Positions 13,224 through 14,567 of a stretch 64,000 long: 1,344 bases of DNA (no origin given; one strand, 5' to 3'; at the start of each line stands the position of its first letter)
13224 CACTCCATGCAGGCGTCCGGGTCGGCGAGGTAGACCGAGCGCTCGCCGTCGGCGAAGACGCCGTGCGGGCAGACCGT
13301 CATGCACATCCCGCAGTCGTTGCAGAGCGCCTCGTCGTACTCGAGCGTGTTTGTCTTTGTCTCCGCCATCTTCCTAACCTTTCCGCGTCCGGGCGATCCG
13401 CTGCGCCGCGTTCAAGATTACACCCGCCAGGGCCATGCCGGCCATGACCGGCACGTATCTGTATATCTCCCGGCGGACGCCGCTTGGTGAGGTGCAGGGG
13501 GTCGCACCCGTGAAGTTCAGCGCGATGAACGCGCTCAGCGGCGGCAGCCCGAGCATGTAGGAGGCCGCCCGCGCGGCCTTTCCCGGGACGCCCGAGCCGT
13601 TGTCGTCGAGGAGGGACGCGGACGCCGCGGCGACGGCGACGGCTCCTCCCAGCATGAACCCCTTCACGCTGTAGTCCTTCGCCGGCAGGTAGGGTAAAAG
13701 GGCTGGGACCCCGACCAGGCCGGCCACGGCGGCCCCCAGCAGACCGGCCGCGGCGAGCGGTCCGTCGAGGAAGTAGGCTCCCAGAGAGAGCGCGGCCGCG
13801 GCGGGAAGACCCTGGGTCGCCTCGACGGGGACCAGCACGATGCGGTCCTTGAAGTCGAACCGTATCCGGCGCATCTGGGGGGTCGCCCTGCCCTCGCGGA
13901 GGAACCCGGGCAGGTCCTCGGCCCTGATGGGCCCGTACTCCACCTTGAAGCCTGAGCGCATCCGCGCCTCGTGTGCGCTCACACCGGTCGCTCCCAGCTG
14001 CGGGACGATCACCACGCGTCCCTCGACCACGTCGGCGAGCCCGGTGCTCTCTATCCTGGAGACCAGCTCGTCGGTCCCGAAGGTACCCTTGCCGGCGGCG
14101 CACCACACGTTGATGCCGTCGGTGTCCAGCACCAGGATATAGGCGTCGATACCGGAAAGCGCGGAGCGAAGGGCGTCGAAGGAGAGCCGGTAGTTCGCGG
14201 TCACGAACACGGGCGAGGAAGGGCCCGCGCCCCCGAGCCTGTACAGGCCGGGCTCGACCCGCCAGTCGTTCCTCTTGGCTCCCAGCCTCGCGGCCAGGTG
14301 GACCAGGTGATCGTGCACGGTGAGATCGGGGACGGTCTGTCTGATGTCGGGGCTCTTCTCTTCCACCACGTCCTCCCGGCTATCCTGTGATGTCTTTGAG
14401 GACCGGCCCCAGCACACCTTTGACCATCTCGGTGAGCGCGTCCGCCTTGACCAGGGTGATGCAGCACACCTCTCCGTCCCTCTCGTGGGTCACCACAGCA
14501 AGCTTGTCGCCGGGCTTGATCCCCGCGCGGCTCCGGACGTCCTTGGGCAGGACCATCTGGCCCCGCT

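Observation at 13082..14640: hgcA-hgcB mercury-methylation gene pair with both signature motifs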

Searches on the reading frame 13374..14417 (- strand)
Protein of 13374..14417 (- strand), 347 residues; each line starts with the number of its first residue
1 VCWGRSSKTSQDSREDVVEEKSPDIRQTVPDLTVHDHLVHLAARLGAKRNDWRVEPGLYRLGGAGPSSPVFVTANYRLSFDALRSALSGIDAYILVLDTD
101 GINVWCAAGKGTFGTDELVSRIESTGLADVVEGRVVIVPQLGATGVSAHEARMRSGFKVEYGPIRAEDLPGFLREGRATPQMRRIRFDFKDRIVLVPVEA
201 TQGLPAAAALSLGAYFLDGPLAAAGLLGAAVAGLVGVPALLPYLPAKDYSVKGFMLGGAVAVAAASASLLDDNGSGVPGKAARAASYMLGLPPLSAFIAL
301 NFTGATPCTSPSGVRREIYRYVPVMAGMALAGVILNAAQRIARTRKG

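Call 3: search_protein_families(library=pfam, proteins=[window:13374-14417:-], max_evalue=0.01)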
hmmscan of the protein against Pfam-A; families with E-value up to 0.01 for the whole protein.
window:13374-14417:- (347 aa): 1 family
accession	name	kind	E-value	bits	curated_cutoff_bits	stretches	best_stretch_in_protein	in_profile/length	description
PF03599.22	CdhD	-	1.5e-13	50.7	24.8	1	49-155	263-371/387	CO dehydrogenase/acetyl-CoA synthase delta subunit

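Call 4: search_protein_families(library=ncbifam, proteins=[window:13374-14417:-], max_evalue=0.01)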
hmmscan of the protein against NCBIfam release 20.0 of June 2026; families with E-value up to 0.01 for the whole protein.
window:13374-14417:- (347 aa): 3 families
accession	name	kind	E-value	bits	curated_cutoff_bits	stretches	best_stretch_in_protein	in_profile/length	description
NF040863.1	HgcA_corrinoid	equivalog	1.5e-114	382.6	275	1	26-340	2-323/325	mercury methylation corrinoid protein HgcA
NF043039.1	HgcAB_like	equivalog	1.7e-53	182.5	285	1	50-307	12-277/350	HgcAB-like fusion protein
NF003195.0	PRK04165.1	equivalog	3.2e-19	69.2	306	1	52-175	322-445/450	acetyl-CoA decarbonylase/synthase complex subunit gamma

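Call 8: find_homologous_proteins(query=window:13374-14369:-, max_evalue=1e-10)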
Query window:13374-14369:- (331 aa): 7354 proteins with E <= 1e-10 among 8000 candidates; the best 120 are listed.
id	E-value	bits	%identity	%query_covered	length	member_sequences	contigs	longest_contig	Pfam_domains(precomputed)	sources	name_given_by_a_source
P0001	1.4e-199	680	95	100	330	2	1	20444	PF03599.23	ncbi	ncbi:MAG: mercury methylation corrinoid protein HgcA [Actinomycetota bacterium]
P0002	1.1e-149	516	72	98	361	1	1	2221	PF03599.23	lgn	-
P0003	5.1e-143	494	69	98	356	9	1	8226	PF03599.23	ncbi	-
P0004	2.7e-133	462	65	98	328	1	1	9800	PF03599.23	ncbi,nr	ncbi:MAG: carbon monoxide dehydrogenase [Actinobacteria bacterium]|nr:carbon monoxide dehydrogenase 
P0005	9.6e-133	460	65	97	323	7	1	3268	PF03599.23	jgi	jgi:hypothetical protein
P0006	8.0e-131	454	65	98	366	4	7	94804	PF03599.23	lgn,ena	-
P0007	1.6e-130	453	64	98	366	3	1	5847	PF03599.23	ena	-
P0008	6.1e-130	451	65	95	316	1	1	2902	PF03599.23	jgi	jgi:hypothetical protein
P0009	2.2e-129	449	63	98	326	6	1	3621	PF03599.23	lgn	-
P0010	2.9e-129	449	64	97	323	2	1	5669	PF03599.23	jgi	jgi:hypothetical protein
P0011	5.7e-129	448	64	97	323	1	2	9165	PF03599.23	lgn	-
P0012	8.1e-128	444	64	97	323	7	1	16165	PF03599.23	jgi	jgi:hypothetical protein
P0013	1.8e-127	443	64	97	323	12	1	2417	PF03599.23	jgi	-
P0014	1.9e-127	443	64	97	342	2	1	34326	PF03599.23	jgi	-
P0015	3.2e-127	442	64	95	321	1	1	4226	PF03599.23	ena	-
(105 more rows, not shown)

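Call 9: search_solved_structures(query=window:13374-14369:-, max_evalue=0.01, show_alignments=2)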
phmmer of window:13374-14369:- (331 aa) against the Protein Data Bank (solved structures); distinct sequences matched with E-value up to 0.01: 5.
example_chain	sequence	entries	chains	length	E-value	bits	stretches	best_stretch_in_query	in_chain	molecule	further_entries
2h9a_A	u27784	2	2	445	4.2e-13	52.5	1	37-159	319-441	Carbon monoxide dehydrogenase corrinoid/iron-sulfur protein, gamma subunit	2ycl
4c1n_A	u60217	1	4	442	4.5e-13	52.4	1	37-159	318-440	CARBON MONOXIDE DEHYDROGENASE CORRINOID/IRON-SULFUR PROTEIN, GAMMA SUBUNIT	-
4djd_C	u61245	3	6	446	5.4e-10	42.3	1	36-160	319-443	Corrinoid/iron-sulfur protein large subunit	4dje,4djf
8rip_A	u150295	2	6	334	0.0007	22.2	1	210-313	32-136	3-keto-5-aminohexanoate cleavage protein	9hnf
8rio_A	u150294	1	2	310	0.00071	22.2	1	210-313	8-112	3-keto-5-aminohexanoate cleavage protein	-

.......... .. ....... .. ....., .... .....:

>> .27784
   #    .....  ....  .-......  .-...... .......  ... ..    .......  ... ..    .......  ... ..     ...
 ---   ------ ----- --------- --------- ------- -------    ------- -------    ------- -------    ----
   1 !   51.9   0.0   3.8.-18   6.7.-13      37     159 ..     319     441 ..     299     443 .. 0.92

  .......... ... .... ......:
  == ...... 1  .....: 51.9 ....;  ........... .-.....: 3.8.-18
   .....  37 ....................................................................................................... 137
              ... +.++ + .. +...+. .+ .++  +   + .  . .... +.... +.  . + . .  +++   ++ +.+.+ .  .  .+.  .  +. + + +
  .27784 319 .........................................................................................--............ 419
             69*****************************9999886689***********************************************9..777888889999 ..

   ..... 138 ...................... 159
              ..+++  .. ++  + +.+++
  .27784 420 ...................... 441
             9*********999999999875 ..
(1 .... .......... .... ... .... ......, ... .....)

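Call 10: find_related_loci(query=window:13374-14366:-, collection=genome_contigs, flank=10000)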
Query window:13374-14366:- (330 aa) in genome_contigs; peptide patterns used: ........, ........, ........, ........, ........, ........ (x = any residue, [..] = any of these).
211 stretches matched a pattern; 162 encode a relative of the query (tblastn E <= 1e-3); the best 80 are kept; 80 distinct loci.
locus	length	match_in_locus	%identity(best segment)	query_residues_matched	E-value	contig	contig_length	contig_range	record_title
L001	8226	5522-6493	69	7-330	5e-143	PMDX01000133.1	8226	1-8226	MAG: Actinomycetota bacterium isolate fen_727 73.20120700_E2X.152_contig_338834, whole genome shotgun sequence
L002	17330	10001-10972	70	7-330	2e-139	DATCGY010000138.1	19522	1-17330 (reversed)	MAG TPA_asm: Candidatus Anoxymicrobiaceae bacterium isolate SMAG_U7819 k141_825545, whole genome shotgun sequence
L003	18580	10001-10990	95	1-330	0e+0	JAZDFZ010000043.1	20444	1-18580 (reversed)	MAG: Actinomycetota bacterium isolate MEGAHIT-group-0.229 k141_17501104, whole genome shotgun sequence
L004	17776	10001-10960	62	11-330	5e-115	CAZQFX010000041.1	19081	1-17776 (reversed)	MAG TPA_asm: uncultured Actinomycetota bacterium isolate SRP257756_co1_219 genome assembly, contig: NODE_2359_length_190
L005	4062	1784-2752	60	8-330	5e-107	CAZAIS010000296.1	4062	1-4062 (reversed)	MAG TPA_asm: uncultured Acidimicrobiales bacterium isolate binchicken_co204_55 genome assembly, contig: NODE_28403_lengt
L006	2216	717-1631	55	14-318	1e-110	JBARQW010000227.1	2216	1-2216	MAG: Candidatus Bipolaricaulia bacterium isolate MFD13425_ilm_asm_bin14 k127_324345, whole genome shotgun sequence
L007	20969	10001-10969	53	3-326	2e-104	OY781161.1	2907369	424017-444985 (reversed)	MAG: uncultured Methanoregula sp. isolate bdb6c56a-0f97-41a9-9319-40fe56c94967 genome assembly, chromosome: 1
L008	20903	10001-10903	58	15-315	2e-103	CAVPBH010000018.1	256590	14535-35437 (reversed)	MAG: uncultured Chloroflexia bacterium isolate MFD00032.bin.1.166 genome assembly, contig: contig_45041, whole genome sh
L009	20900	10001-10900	54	8-308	2e-101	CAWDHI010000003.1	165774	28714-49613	MAG: uncultured Chloroflexia bacterium isolate MFD04716.bin.1.245 genome assembly, contig: contig_32487, whole genome sh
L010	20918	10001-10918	52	5-311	9e-101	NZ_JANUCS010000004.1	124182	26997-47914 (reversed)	Methanosalsum natronophilum strain AME2 Ga0466811_04, whole genome shotgun sequence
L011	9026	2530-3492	52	8-329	2e-99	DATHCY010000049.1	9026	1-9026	MAG TPA_asm: Methanocella sp. isolate SMAG_U12379 k141_145135, whole genome shotgun sequence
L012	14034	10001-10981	50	1-324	1e-97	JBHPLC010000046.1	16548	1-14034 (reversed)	Candidate division KSB1 bacterium isolate SAG AM-322-I22 AM-322-I22_NODE_46, whole genome shotgun sequence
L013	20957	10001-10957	51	8-324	4e-97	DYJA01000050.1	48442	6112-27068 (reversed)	MAG TPA_asm: Candidatus Aquidulcis sp. isolate FI88_2_58_12 Afr_mines_FI88_307_length_48442_cov_5_401471, whole genome s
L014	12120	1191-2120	55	7-318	5e-97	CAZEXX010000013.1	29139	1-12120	MAG TPA_asm: uncultured Anaerolineales bacterium isolate SRP191223_co2_261 genome assembly, contig: NODE_598_length_2913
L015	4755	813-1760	49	11-323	7e-96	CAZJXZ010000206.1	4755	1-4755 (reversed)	MAG TPA_asm: uncultured Eubacteriales bacterium isolate binchicken_co383_20 genome assembly, contig: NODE_9109_length_47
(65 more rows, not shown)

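Call 11: find_encoding_contigs(protein=P0001, flank=10000, max_places=4)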
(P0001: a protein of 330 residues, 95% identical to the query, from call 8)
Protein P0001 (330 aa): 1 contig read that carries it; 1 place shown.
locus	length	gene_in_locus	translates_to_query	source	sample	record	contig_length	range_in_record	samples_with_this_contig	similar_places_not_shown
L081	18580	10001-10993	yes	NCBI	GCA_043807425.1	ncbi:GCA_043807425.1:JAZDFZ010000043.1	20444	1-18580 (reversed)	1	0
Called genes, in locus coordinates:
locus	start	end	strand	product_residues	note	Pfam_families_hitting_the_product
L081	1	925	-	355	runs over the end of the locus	PF01073:3Beta_HSD, PF01370:Epimerase, PF16363:GDP_Man_Dehyd, PF07993:NAD_binding_4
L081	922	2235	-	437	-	PF00890:FAD_binding_2 (faint), PF01266:DAO (weak), PF13450:NAD_binding_8, PF01593:Amino_oxidase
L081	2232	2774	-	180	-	-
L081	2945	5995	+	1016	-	PF22148:Fervidolysin_NPro-like, PF00082:Peptidase_S8, PF18986:DUF5719 (faint)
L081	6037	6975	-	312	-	PF00753:Lactamase_B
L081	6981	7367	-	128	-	PF07366:SnoaL, PF12680:SnoaL_2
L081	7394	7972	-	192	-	PF03551:PadR, PF10400:Vir_act_alpha_C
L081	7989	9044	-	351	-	PF12797:Fer4_2 (faint), PF00037:Fer4 (faint), PF12837:Fer4_6 (faint), PF14697:Fer4_21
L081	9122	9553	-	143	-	-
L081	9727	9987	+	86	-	PF04014:MazE_antitoxin (weak)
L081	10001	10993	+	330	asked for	PF03599:CdhD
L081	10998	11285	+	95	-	PF12838:Fer4_7 (faint), PF25160:LdpA_Fe-S-bd (faint), PF00037:Fer4 (weak), PF12797:Fer4_2 (faint), PF12837:Fer4_6, PF13237:Fer4_10 (weak), PF13187:Fer4_9, PF00037:Fer4 (weak), +1 more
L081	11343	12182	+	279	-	PF00753:Lactamase_B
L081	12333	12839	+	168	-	-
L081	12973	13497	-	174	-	PF19620:DUF6125 (weak)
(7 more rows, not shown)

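Call 28: list_cluster_members(proteins=[window:13374-14369:-, window:13082-13369:-, window:14380-14640:-, window:14908-16005:+, window:8491-12828:-])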
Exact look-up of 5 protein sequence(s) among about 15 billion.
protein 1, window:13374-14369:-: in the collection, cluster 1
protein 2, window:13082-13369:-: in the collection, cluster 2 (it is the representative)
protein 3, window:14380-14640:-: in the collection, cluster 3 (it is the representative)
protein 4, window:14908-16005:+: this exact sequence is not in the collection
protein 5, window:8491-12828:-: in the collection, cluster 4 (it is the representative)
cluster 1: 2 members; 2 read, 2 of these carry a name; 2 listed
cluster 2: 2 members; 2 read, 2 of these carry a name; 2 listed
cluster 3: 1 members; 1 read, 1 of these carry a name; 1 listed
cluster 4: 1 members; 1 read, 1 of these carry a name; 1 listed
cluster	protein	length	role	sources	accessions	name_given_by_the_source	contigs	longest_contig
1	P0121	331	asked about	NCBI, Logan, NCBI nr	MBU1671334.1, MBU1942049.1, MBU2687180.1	MAG: carbon monoxide dehydrogenase [Actinobacteria bacterium] | carbon monoxide dehydrogenase [Actinomycetota bacterium]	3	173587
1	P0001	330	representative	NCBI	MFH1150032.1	MAG: mercury methylation corrinoid protein HgcA [Actinomycetota bacterium]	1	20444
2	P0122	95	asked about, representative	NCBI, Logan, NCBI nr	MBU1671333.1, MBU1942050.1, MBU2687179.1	MAG: 4Fe-4S binding protein [Actinobacteria bacterium] | 4Fe-4S binding protein [Actinomycetota bacterium]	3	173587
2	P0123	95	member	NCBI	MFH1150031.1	MAG: mercury methylation ferredoxin HgcB [Actinomycetota bacterium]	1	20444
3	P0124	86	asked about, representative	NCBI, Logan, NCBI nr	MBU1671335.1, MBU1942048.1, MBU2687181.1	MAG: AbrB/MazE/SpoVT family DNA-binding domain-containing protein [Actinobacteria ... | AbrB/MazE/SpoVT family DNA-binding domain-containing protein [Actinomycetota bacterium]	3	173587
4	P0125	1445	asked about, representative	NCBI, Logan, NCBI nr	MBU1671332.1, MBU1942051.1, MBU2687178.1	MAG: tetratricopeptide repeat protein [Actinobacteria bacterium] | tetratricopeptide repeat protein [Actinomycetota bacterium]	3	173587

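Call 39: predict_structure(alignment_id=A1)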
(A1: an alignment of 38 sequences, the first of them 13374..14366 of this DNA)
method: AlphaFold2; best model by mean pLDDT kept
length: 330 residues; sequences in the alignment: 38
mean_pLDDT: 87.2   pTM: 0.79
mean pLDDT of the five models: 87.2, 86.2, 85.7, 85.0, 82.7
residues with pLDDT >= 90: 173; 70-90: 135; 50-70: 17; < 50: 5
segments of 3 or more residues with pLDDT < 50: 290-292
pLDDT, mean of each block of 10 residues (from residue 1): 75 92 82 86 97 94 92 96 75 75 97 96 85 97 92 94 82 79 81 90 92 91 81 88 96 88 93 93 68 68 89 90 82
secondary structure, 60 per line:
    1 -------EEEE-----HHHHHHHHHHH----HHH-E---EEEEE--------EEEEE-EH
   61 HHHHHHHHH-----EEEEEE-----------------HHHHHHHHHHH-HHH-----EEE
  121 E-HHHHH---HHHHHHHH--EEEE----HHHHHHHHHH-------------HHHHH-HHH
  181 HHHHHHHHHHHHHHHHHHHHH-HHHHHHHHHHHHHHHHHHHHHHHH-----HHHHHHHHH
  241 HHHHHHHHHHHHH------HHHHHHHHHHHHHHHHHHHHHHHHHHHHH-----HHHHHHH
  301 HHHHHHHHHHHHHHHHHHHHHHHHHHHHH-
elements in order: E8-11 H17-27 E40-44 E53-57 H60-69 E75-80 H98-108 E118-121 H123-127 H131-138 E141-144 H149-158 H172-176 H178-201 H203-226 H232-253 H260-288 H294-329

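Call 42: fold_search(model_id=the predicted structure, library=pdb)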
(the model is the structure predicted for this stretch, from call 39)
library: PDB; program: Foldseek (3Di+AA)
matches with E <= 10: 316; with E <= 0.001: 6
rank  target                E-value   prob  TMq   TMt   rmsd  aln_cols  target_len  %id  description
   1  9a0b_A                1.8e-19  1.00  0.52  0.52   7.7       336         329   42  Structure determination of the HgcAB complex using metagenome sequence data, coevolution analysis, and ab initio struc (released 2020-06-12)
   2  2ycl_A                4.1e-07  1.00  0.33  0.25   3.5       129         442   30  complete structure of the corrinoid,iron-sulfur protein including the N-terminal domain with a 4Fe-4S cluster (released 2011-06-08)
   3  4c1n_G                4.6e-07  1.00  0.34  0.25  11.4       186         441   22  Corrinoid protein reactivation complex with activator (released 2014-08-13)
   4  2h9a_A                1.6e-06  1.00  0.33  0.28   3.5       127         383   31  Corrinoid Iron-Sulfur Protein (released 2006-09-26)
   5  4djd_C                2.0e-06  1.00  0.33  0.25   2.9       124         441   28  Crystal structure of folate-free corrinoid iron-sulfur protein (CFeSP) in complex with its methyltransferase (MeTr) (released 2012-03-14)
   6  9fzy_F                1.2e-04  1.00  0.32  0.25   3.2       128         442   21  Structure of carbon monoxide dehydrogenase/acetyl-CoA synthase (CODH/ACS) in complex with corrinoid iron-sulfur protei (released 2025-02-05)
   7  7lc3_B                2.5e-01  0.13  0.17  0.09  18.4       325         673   11  CryoEM Structure of KdpFABC in E1-ATP state (released 2021-01-27)
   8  6yj2_A                3.2e-01  0.13  0.15  0.22  11.0       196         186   17  Structural and DNA binding studies of the transcriptional repressor Rv2506 (BkaR) from Mycobacterium tuberculosis supp (released 2021-04-14)
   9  6tt7_A                3.2e-01  0.07  0.15  0.12  19.5       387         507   11  Ovine ATP synthase 1a state (released 2020-09-23)
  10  1oi7                  3.4e-01  0.16  0.18  0.21  14.6       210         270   15  The Crystal Structure of Succinyl-CoA synthetase alpha subunit from Thermus Thermophilus (released 2003-07-04)
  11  8rso_A                5.9e-01  0.18  0.19  0.25  12.5       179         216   16  Crystal structure of marine actinobacteria clade rhodopsin (MAR) in the ground state (released 2025-04-02)
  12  7zrh_B                6.9e-01  0.06  0.15  0.09  18.5       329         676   13  Cryo-EM structure of the KdpFABC complex in a nucleotide-free E1 conformation loaded with K+ (released 2022-11-16)
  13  7zre_B                8.1e-01  0.05  0.14  0.08  18.2       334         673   14  Cryo-EM map of the WT KdpFABC complex in the E1-P tight conformation, under turnover conditions (released 2022-11-16)
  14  8dbr_B                8.1e-01  0.04  0.16  0.11  17.4       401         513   10  E. coli ATP synthase imaged in 10mM MgATP State2 "half-up (released 2023-01-25)
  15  7l1q_A                8.6e-01  0.04  0.15  0.12  18.9       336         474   13  PS3 F1-ATPase Binding/TS Dwell (released 2021-07-21)
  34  6pe4_H                1.6e+00  0.10  0.16  0.27  14.8       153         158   13  Yeast Vo motor in complex with 1 VopQ molecule (released 2020-05-20)
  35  6w6x_A                1.6e+00  0.20  0.20  0.41  14.2       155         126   13  Crystal Structure of ABLE Apo-protein (released 2020-08-26)
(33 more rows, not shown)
